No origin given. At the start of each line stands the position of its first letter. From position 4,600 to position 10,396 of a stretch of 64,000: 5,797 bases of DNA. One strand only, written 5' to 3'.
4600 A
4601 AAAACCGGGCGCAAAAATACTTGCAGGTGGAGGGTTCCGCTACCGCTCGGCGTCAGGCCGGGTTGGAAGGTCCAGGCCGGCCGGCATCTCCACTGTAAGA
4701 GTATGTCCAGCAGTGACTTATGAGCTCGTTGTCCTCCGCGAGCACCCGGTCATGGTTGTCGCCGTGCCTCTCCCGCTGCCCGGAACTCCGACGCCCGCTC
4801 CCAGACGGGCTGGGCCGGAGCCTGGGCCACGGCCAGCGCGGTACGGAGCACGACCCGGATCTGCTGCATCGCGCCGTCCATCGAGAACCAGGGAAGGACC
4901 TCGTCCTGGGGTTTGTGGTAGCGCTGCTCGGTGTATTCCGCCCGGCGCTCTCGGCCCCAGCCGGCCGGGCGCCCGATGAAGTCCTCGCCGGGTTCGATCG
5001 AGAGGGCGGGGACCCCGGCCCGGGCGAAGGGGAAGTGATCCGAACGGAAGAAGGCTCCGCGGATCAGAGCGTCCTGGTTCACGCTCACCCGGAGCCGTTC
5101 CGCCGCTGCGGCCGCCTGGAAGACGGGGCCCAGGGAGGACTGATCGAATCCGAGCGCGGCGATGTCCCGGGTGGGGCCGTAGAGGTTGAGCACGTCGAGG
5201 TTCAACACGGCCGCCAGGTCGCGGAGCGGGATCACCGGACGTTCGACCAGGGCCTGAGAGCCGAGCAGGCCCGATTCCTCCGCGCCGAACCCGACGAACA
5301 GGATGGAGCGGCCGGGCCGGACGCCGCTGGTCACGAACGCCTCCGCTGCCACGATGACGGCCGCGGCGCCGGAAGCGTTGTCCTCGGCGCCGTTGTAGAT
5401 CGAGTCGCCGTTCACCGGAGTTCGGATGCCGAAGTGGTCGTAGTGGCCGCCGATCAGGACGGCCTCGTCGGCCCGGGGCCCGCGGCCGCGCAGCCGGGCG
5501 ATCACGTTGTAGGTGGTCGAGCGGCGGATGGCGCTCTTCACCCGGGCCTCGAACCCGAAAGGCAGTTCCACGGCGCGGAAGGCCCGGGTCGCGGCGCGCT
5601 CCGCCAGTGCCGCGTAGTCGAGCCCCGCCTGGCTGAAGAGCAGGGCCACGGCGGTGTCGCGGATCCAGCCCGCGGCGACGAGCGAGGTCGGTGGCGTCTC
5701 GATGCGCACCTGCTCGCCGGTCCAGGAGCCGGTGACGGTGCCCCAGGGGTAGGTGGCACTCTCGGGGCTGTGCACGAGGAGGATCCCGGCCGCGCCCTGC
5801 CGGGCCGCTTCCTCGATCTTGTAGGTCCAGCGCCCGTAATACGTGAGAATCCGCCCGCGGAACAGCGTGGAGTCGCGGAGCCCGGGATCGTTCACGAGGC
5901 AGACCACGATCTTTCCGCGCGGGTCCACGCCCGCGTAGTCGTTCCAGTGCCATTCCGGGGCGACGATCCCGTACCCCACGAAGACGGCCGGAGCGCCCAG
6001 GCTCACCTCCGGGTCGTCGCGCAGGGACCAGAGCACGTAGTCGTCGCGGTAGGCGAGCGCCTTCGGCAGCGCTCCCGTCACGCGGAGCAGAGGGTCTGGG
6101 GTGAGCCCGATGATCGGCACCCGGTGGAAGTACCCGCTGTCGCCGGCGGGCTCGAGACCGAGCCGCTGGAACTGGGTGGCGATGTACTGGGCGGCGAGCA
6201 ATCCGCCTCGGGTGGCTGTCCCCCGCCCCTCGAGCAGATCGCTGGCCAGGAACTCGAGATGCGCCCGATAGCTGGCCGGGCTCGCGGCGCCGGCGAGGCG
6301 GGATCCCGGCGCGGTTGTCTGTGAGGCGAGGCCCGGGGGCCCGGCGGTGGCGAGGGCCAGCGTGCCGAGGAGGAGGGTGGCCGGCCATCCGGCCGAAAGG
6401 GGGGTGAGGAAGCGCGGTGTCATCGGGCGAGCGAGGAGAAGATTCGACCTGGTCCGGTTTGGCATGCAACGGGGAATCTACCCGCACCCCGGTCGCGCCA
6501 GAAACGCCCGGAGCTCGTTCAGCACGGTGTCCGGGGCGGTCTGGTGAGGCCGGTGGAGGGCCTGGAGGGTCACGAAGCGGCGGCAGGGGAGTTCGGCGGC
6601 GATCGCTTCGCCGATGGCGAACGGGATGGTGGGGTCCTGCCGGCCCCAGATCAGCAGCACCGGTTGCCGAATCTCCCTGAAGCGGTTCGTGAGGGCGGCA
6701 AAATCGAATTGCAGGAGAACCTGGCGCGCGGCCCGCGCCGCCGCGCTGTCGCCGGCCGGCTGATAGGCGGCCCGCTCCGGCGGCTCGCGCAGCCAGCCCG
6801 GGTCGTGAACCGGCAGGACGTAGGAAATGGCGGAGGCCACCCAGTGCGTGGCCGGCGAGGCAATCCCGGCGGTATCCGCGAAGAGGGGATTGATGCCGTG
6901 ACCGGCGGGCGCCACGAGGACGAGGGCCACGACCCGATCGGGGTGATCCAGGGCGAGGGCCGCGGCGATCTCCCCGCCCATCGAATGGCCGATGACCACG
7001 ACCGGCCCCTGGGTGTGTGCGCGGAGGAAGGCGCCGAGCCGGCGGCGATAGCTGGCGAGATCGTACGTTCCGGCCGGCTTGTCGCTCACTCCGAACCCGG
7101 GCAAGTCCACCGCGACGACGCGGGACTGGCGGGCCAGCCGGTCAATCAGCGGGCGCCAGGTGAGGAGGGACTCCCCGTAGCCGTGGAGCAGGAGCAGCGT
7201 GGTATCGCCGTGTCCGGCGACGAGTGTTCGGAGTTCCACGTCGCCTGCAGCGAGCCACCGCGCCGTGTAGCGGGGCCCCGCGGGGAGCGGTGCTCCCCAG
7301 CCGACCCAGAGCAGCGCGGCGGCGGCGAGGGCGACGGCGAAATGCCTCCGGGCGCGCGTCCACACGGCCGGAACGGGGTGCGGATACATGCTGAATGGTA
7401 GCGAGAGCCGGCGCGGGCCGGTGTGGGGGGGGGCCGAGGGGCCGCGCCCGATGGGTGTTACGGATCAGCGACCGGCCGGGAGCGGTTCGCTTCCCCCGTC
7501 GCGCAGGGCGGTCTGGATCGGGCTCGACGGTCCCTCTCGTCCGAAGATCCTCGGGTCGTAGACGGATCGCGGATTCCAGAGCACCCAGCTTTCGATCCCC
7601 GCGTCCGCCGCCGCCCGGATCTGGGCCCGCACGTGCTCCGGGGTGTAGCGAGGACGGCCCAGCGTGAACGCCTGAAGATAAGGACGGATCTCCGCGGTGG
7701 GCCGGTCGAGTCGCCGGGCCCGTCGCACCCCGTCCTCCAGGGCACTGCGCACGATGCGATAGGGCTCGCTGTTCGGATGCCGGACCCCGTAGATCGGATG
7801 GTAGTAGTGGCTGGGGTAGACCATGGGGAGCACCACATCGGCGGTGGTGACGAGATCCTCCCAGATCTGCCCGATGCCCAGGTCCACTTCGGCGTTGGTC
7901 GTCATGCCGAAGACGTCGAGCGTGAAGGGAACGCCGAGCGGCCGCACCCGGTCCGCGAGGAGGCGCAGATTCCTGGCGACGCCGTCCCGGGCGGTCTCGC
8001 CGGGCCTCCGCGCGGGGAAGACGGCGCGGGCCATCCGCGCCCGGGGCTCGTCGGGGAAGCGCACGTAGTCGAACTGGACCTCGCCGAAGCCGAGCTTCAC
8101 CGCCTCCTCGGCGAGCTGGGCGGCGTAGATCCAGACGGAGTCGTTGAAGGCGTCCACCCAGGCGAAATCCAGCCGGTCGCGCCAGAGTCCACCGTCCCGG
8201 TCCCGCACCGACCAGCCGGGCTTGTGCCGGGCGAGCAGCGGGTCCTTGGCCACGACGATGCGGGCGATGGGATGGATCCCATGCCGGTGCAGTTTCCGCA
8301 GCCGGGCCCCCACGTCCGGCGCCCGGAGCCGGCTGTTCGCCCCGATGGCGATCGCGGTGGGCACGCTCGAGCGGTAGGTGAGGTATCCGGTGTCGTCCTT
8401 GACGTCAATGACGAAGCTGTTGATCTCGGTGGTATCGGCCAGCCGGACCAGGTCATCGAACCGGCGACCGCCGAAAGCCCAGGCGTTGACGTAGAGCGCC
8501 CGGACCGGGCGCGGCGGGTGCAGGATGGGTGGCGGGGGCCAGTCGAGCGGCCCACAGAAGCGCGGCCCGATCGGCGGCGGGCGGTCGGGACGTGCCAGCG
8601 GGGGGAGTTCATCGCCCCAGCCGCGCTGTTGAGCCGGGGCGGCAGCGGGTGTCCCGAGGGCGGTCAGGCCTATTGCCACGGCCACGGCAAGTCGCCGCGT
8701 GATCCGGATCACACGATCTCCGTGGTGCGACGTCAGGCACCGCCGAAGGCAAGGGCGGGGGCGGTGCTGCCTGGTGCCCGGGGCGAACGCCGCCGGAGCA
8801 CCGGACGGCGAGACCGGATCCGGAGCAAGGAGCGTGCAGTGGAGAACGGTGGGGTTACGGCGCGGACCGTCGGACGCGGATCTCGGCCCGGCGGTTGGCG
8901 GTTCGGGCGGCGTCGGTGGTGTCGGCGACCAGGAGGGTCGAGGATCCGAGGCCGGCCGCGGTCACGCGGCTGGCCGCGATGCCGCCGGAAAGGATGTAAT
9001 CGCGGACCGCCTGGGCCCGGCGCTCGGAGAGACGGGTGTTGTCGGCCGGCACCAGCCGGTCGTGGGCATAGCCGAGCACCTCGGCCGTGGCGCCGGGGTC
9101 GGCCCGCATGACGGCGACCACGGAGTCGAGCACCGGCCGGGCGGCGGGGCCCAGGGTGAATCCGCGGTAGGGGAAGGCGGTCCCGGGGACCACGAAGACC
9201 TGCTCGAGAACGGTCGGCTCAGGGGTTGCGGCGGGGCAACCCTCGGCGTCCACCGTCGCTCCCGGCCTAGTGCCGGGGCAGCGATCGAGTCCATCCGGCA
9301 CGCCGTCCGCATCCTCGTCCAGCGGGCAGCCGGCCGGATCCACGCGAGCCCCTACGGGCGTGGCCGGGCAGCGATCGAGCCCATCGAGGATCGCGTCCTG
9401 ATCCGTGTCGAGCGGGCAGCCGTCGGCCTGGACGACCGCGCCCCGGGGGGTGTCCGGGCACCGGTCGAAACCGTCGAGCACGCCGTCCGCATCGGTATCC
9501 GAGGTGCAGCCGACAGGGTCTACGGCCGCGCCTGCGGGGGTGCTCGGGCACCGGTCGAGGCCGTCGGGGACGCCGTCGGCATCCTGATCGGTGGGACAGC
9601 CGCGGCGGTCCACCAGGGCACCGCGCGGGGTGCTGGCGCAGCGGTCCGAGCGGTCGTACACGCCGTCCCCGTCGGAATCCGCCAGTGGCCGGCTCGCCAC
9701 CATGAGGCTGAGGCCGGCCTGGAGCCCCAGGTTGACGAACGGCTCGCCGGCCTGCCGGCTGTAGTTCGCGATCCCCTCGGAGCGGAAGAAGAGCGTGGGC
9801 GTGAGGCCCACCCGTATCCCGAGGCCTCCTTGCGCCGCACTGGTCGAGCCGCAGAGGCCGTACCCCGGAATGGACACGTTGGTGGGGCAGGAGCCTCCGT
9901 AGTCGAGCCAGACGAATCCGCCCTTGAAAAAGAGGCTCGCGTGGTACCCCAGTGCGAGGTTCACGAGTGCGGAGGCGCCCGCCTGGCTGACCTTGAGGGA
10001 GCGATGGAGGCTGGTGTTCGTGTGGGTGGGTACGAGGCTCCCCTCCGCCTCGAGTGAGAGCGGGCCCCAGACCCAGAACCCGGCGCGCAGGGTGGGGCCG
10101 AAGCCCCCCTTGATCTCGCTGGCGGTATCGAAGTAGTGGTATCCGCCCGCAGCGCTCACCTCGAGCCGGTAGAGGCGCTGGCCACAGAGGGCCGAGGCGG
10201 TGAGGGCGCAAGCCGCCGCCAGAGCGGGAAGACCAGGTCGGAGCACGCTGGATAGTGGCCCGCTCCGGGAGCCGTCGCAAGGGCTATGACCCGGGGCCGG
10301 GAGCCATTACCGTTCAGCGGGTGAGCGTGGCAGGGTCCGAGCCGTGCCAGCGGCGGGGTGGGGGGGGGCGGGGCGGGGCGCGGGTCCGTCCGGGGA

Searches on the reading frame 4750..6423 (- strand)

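Call 49: search_protein_families(library=pfam, proteins=[window:4750-6423:-])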
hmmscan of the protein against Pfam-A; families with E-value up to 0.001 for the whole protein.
window:4750-6423:- (557 aa): 3 families
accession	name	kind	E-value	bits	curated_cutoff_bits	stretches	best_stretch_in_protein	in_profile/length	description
PF04389.22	Peptidase_M28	-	7.9e-39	133.8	21.3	1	306-509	1-174/193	Peptidase family M28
PF01546.33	Peptidase_M20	-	2.7e-05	24.6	24.6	1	345-396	32-82/206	Peptidase family M20/M25/M40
PF02225.27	PA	-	5.8e-05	23.6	23.9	0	161-229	23-63/95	PA domain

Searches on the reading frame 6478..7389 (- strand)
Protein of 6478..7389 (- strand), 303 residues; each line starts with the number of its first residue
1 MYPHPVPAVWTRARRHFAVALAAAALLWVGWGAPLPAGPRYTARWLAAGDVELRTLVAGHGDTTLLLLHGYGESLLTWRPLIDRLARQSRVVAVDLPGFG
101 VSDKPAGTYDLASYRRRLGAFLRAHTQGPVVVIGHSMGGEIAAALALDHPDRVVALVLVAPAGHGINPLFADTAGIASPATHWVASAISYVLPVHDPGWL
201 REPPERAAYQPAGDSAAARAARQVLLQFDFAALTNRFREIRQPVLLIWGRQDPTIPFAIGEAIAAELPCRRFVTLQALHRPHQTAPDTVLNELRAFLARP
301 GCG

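Call 49: search_protein_families(library=pfam, proteins=[window:6478-7389:-])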
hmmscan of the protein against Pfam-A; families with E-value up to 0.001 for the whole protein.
window:6478-7389:- (303 aa): 7 families
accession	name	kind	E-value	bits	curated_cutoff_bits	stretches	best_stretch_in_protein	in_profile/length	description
PF00561.26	Abhydrolase_1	-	5e-35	121.8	25.8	1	64-280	2-239/245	alpha/beta hydrolase fold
PF12697.13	Abhydrolase_6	-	1e-24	88.8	26.3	1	65-289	1-214/217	Alpha/beta hydrolase family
PF12146.15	Hydrolase_4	-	9.1e-22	78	27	1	63-270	5-220/239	Serine aminopeptidase, S33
PF00975.26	Thioesterase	-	1.5e-06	29.1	26.4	1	64-147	2-85/226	Thioesterase domain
PF06821.19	Ser_hydrolase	-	3.5e-05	24.2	22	1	117-164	45-93/172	Serine hydrolase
PF00756.26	Esterase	-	5.2e-05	23.6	22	1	124-162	112-149/251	Putative esterase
PF07819.20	PGAP1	-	0.00038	20.7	24.3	1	127-173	90-138/233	PGAP1-like alpha/beta domain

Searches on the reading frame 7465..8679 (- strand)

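Call 49: search_protein_families(library=pfam, proteins=[window:7465-8679:-])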
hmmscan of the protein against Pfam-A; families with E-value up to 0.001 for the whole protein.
window:7465-8679:- (404 aa): 2 families
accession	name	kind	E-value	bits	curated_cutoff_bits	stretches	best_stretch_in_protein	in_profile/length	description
PF13200.12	DUF4015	-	4.8e-93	312.1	27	1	61-374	1-313/313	Putative glycosyl hydrolase domain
PF14871.12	GHL6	-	9.5e-07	29.5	35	1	76-165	4-88/132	Hypothetical glycosyl hydrolase 6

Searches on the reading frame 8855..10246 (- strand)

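Call 49: search_protein_families(library=pfam, proteins=[window:8855-10246:-])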
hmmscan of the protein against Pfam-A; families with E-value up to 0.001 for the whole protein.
window:8855-10246:- (463 aa): 2 families
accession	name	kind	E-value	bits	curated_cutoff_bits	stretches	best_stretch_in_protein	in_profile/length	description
PF02412.23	TSP_3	-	1.8e-16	60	25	1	217-237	12-32/36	Thrombospondin type 3 repeat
PF00691.25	OmpA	-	3.8e-13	50.1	27.2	1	358-452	2-98/98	OmpA family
